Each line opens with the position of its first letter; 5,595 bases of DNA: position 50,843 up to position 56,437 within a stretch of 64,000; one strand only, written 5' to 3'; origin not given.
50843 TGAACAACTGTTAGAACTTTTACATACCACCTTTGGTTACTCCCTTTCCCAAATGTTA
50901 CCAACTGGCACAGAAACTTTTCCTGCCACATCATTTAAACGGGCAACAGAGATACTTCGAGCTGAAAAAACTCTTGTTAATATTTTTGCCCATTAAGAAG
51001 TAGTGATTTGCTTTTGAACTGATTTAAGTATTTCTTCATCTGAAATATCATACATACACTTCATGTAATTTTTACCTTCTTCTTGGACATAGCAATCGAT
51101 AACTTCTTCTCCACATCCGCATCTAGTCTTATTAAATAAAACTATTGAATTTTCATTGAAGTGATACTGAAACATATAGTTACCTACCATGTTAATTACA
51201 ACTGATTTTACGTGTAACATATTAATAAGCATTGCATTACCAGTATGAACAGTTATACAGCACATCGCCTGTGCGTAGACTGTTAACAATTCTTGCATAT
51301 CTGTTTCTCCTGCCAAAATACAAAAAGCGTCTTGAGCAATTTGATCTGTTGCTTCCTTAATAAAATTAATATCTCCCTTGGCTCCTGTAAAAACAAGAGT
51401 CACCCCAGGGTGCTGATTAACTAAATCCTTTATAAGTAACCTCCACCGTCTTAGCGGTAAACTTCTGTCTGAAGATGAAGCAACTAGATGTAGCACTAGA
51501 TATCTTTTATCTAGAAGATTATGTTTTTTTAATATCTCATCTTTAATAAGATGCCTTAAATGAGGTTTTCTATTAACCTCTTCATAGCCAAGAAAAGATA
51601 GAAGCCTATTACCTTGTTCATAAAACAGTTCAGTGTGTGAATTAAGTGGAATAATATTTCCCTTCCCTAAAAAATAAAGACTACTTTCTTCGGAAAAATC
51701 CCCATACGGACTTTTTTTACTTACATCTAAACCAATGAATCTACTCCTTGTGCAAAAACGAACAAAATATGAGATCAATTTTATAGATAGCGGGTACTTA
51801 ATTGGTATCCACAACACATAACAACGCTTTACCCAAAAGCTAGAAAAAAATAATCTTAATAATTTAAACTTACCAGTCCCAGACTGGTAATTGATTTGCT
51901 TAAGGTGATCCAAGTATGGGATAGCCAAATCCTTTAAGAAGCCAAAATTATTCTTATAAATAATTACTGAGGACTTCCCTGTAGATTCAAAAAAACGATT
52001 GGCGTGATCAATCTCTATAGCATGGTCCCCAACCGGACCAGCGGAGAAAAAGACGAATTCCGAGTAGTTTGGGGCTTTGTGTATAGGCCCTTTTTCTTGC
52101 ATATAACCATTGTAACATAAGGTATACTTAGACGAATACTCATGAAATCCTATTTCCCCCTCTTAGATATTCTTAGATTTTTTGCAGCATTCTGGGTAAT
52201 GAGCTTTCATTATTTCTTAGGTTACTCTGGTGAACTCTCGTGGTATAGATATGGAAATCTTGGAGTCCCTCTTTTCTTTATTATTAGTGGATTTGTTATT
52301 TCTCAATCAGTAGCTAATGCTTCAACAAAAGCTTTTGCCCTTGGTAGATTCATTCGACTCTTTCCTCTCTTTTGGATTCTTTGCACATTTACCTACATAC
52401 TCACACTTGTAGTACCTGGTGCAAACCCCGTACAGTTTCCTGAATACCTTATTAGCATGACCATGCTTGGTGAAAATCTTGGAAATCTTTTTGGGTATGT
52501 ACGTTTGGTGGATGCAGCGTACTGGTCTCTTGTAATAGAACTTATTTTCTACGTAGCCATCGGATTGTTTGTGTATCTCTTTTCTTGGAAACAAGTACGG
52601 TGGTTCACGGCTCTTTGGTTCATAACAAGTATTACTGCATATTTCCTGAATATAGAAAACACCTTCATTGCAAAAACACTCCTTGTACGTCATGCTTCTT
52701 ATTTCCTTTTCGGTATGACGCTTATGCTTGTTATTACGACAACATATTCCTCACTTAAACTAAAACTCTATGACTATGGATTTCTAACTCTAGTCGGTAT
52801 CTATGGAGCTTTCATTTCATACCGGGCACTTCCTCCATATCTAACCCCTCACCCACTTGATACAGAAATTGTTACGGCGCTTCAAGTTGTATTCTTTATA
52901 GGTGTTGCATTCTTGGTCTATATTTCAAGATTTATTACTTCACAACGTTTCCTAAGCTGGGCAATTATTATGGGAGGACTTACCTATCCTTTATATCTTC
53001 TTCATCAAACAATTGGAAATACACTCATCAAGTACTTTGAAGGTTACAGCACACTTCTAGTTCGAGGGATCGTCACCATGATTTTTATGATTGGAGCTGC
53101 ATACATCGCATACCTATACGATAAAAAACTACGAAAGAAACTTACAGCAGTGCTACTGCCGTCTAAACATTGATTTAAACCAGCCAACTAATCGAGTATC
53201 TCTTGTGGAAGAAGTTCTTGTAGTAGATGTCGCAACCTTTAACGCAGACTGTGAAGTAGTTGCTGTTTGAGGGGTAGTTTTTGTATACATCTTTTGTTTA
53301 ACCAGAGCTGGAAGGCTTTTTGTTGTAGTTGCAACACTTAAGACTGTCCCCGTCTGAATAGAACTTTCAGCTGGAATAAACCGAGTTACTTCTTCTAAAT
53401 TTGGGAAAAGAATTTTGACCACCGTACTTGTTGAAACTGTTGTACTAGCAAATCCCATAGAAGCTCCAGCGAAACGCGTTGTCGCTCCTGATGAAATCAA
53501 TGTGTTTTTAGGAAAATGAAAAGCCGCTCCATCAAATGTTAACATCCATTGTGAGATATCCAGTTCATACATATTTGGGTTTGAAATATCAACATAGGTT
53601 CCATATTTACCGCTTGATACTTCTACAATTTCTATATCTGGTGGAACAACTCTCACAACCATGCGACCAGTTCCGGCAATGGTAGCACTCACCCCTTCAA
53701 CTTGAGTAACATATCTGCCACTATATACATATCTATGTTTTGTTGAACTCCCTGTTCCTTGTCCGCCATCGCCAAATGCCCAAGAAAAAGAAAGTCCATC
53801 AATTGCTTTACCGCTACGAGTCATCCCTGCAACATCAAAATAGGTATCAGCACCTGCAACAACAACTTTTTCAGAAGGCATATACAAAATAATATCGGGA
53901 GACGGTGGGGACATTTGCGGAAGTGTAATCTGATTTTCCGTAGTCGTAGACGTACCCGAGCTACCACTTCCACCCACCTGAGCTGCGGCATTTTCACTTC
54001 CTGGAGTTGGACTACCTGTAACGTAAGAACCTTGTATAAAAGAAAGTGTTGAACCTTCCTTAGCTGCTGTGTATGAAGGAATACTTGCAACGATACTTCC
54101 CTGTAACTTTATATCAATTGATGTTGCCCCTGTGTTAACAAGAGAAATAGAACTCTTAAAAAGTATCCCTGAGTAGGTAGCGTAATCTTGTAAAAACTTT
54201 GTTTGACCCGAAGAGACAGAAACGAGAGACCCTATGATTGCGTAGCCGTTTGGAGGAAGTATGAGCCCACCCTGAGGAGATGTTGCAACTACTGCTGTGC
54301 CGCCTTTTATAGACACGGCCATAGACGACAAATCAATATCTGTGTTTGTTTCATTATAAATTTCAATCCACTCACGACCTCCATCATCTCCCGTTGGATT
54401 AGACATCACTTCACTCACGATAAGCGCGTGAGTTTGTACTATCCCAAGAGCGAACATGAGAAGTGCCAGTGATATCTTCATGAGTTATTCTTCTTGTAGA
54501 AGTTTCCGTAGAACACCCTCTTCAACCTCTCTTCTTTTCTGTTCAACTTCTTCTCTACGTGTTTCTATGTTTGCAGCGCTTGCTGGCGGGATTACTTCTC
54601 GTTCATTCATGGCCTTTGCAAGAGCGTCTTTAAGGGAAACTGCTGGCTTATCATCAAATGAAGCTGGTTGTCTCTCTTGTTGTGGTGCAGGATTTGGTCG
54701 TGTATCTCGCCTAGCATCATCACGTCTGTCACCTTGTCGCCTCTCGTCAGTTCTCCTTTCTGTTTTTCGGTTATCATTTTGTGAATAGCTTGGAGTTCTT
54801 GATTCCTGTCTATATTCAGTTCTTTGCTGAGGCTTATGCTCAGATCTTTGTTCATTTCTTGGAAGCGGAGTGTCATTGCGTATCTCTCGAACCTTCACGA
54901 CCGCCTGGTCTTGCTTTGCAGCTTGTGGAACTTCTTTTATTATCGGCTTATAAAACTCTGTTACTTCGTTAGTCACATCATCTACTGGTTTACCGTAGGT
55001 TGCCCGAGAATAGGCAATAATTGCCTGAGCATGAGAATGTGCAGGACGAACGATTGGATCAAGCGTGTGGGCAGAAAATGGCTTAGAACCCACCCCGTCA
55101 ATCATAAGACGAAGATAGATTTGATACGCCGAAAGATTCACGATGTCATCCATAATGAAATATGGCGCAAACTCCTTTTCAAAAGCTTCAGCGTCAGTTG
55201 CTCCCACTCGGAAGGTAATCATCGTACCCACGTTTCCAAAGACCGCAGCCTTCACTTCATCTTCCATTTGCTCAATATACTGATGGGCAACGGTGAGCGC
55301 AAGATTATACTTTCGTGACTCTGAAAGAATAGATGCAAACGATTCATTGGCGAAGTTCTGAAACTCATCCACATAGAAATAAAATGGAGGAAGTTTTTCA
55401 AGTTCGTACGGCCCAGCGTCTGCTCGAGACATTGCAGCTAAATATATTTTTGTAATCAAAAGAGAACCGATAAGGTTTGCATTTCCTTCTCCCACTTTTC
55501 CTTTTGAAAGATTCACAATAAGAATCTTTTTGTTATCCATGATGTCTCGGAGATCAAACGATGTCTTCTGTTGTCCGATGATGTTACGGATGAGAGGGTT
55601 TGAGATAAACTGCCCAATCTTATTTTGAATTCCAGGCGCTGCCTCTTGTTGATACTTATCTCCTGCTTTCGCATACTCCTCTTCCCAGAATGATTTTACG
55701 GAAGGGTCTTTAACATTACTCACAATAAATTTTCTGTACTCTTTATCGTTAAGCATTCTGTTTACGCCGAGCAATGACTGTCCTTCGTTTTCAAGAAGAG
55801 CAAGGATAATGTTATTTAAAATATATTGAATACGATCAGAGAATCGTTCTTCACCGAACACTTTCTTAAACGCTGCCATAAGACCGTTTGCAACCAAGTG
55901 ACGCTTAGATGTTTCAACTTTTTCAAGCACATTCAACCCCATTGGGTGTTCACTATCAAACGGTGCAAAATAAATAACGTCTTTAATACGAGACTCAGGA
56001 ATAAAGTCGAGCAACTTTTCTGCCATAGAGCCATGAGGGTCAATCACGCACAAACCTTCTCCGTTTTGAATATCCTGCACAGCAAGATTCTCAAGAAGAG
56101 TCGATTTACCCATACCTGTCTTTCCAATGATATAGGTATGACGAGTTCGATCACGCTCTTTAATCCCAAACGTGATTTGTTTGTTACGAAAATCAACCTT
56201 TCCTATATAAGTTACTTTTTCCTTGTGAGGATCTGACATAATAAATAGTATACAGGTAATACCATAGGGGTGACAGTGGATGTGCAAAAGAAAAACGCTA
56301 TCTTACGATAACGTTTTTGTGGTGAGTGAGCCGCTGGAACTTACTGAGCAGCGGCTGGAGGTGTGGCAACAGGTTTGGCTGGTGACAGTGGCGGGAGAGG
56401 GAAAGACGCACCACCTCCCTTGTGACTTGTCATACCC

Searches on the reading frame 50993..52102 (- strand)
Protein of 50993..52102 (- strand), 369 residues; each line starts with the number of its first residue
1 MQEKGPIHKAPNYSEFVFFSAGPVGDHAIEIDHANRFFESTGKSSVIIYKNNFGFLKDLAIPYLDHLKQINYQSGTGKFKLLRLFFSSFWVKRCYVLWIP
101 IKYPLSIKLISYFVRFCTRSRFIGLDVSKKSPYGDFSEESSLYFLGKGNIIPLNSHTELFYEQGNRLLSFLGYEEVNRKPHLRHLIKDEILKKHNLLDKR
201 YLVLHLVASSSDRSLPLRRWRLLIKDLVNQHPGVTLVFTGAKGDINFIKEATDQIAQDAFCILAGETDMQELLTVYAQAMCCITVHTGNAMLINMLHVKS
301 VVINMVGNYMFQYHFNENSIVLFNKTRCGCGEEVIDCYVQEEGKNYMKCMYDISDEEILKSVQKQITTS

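Call 5: search_protein_families(library=pfam, proteins=[window:50993-52102:-], max_evalue=0.001)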
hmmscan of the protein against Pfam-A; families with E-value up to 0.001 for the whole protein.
window:50993-52102:- (369 aa): 1 family
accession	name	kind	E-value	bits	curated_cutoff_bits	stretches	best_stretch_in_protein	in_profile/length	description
PF01075.23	Glyco_transf_9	-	1.4e-05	25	22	1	172-288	77-193/247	Glycosyltransferase family 9 (heptosyltransferase)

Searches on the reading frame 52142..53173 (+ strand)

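Call 5: search_protein_families(library=pfam, proteins=[window:52142-53173:+], max_evalue=0.001)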
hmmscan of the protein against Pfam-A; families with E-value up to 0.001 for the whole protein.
window:52142-53173:+ (343 aa): 1 family
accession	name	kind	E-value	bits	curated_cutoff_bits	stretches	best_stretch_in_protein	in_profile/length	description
PF01757.29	Acyl_transf_3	-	7e-21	75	31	1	8-324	4-325/326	Acyltransferase domain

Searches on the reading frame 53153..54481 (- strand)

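Call 5: search_protein_families(library=pfam, proteins=[window:53153-54481:-], max_evalue=0.001)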
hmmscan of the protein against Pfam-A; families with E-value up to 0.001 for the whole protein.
window:53153-54481:- (442 aa): 3 families
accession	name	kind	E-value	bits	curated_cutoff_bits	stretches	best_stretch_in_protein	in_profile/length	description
PF00932.25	LTD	-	1.2e-16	61.5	34.3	2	17-85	5-69/109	Lamin Tail Domain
PF18911.6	PKD_4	-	2.8e-06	27.7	27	1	223-259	28-64/85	PKD domain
PF00801.26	PKD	-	7e-05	23.2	23.5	1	202-262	6-64/80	PKD domain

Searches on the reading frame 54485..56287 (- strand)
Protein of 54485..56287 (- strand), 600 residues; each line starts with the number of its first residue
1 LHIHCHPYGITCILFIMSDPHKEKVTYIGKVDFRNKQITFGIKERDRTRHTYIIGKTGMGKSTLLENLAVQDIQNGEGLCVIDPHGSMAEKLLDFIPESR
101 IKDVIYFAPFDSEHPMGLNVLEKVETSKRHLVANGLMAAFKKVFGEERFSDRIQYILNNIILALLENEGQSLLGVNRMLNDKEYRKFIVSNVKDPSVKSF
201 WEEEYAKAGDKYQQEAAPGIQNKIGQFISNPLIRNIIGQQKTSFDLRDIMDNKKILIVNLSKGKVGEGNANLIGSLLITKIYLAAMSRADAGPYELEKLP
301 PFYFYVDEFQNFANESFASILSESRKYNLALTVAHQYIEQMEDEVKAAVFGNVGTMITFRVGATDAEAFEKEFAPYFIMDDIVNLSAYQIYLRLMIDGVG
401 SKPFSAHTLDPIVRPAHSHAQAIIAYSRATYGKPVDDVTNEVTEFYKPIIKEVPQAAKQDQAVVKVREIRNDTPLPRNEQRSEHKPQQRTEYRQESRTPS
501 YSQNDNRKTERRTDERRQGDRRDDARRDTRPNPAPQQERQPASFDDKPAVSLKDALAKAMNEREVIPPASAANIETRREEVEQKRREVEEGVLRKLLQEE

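Call 5: search_protein_families(library=pfam, proteins=[window:54485-56287:-], max_evalue=0.001)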
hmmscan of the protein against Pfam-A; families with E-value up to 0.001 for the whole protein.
window:54485-56287:- (600 aa): 4 families
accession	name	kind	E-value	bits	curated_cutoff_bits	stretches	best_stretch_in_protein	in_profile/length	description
PF10412.15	TrwB_AAD_bind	-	6.6e-12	45.4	20.5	1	42-362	9-311/387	Type IV secretion-system coupling protein DNA-binding domain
PF01935.23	DUF87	-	5.3e-07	30.4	23.2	1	28-279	3-218/220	Helicase HerA, central domain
PF02534.20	T4SS-DNA_transf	-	1.2e-06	28.1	20.1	1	29-344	22-347/468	Type IV secretory system Conjugative DNA transfer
PF12696.13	TraG-D_C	-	1.7e-05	25.2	22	1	301-363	1-66/126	TraM recognition site of TraD and TraG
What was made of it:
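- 54485..56239 (-): Soluble T4 coupling-protein-like (VirD4/TraD/TrwB superfamily) P-loop ATPase with a roughly 150-aa highly charged C-terminal tail. It is not linked to the array. TrwB_AAD_bind scores 45.4 bits, T4SS-DNA_transf 28.1 and TraG-D_C 25.2 (call 5).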

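Call 27: search_protein_families(library=ncbifam, proteins=[window:54485-56287:-], max_evalue=0.1)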
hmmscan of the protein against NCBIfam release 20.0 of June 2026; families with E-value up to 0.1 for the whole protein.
window:54485-56287:- (600 aa): 21 families
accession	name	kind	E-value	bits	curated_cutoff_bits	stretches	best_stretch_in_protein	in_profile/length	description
NF045973.1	conju_CD1115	equivalog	2.4e-15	56.3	250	1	44-367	20-366/442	VirD4-like conjugal transfer protein, CD1115 family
TIGR03743.1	SXT_TraD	subfamily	3.5e-14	52.2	366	2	27-87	156-214/636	conjugative transfer system coupling protein TraD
TIGR03754.1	conj_TOL_TraD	equivalog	3.3e-11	42.4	647.55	2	31-87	165-219/643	type IV conjugative transfer system coupling protein TraD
NF053655.1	CedD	equivalog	1.3e-09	37.3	600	1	28-96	201-269/527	DNA-translocating ATPase CedD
TIGR00929.1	VirB4_CagE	subfamily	2.2e-08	32.8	643.1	1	50-373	439-713/792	VirB4 family type IV secretion/conjugal transfer ATPase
NF041447.1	TrbC_conju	equivalog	1.5e-06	26.9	800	2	25-84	106-165/685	F-type conjugative transfer protein TrbC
NF045975.1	VirB4_plasma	equivalog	2e-05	22.5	590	1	15-85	480-552/894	Mbov_0397 family ICE element conjugal transfer ATPase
NF033849.1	ser_rich_anae_1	subfamily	0.0002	18.9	650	0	44-288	755-1007/1163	serine-rich protein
NF045971.1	conju_CD1110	equivalog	0.0022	16.3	325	0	303-371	629-703/752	VirB4-like conjugal transfer ATPase, CD1110 family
TIGR03728.1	glyco_access_1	hypoth_equivalog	0.0023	17.4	290.75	1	196-282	76-163/265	SP_1767 family glycosyltransferase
NF000355.4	ribo_prot_ABC_F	equivalog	0.0075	15.2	380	1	32-81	326-371/499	ribosomal protection-like ABC-F family protein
NF045998.1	cleave_ABC_plasm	equivalog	0.0075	14.6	500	1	32-81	477-525/673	Mbov_0121 family peptidase domain-containing ABC transporter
TIGR02759.1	TraD_Ftype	equivalog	0.0098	14.7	521.35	0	42-93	170-221/566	type IV conjugative transfer system coupling protein TraD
NF000171.1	ABCF_producer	exception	0.023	13.2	800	1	38-108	22-90/541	TlrC/CarA/OleB/SrmB family ABC-F type ribosomal protection protein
TIGR03597.1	GTPase_YqeH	equivalog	0.028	13.6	297.4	1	36-70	143-177/361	ribosome biogenesis GTPase YqeH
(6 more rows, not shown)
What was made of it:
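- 54485..56239 (-): NF045973 (CD1115 VirD4-like) scores 56 bits, far below its cut-off of 250 (call 27).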

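Call 90: search_solved_structures(query=window:54485-56287:-, max_evalue=0.01)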
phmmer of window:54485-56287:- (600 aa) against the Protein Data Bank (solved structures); distinct sequences matched with E-value up to 0.01: 3.
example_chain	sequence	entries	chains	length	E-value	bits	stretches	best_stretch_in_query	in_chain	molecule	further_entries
1gl6_A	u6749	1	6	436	0.0002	23.4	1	44-103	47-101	ATPASE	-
1e9r_A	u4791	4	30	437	0.0002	23.4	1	44-103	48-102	CONJUGAL TRANSFER PROTEIN TRWB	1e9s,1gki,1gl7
6sz9_A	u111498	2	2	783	0.00038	22.4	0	26-87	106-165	IcmO (DotL)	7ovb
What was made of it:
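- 54485..56239 (-): PDB relatives are TrwB and DotL (call 90).
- Closest known: Type IV coupling proteins VirD4, TraD and TrwB. Same: TrwB and DotL are the nearest solved relatives (call 90).
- TrwB and DotL are its nearest solved relatives (call 90).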
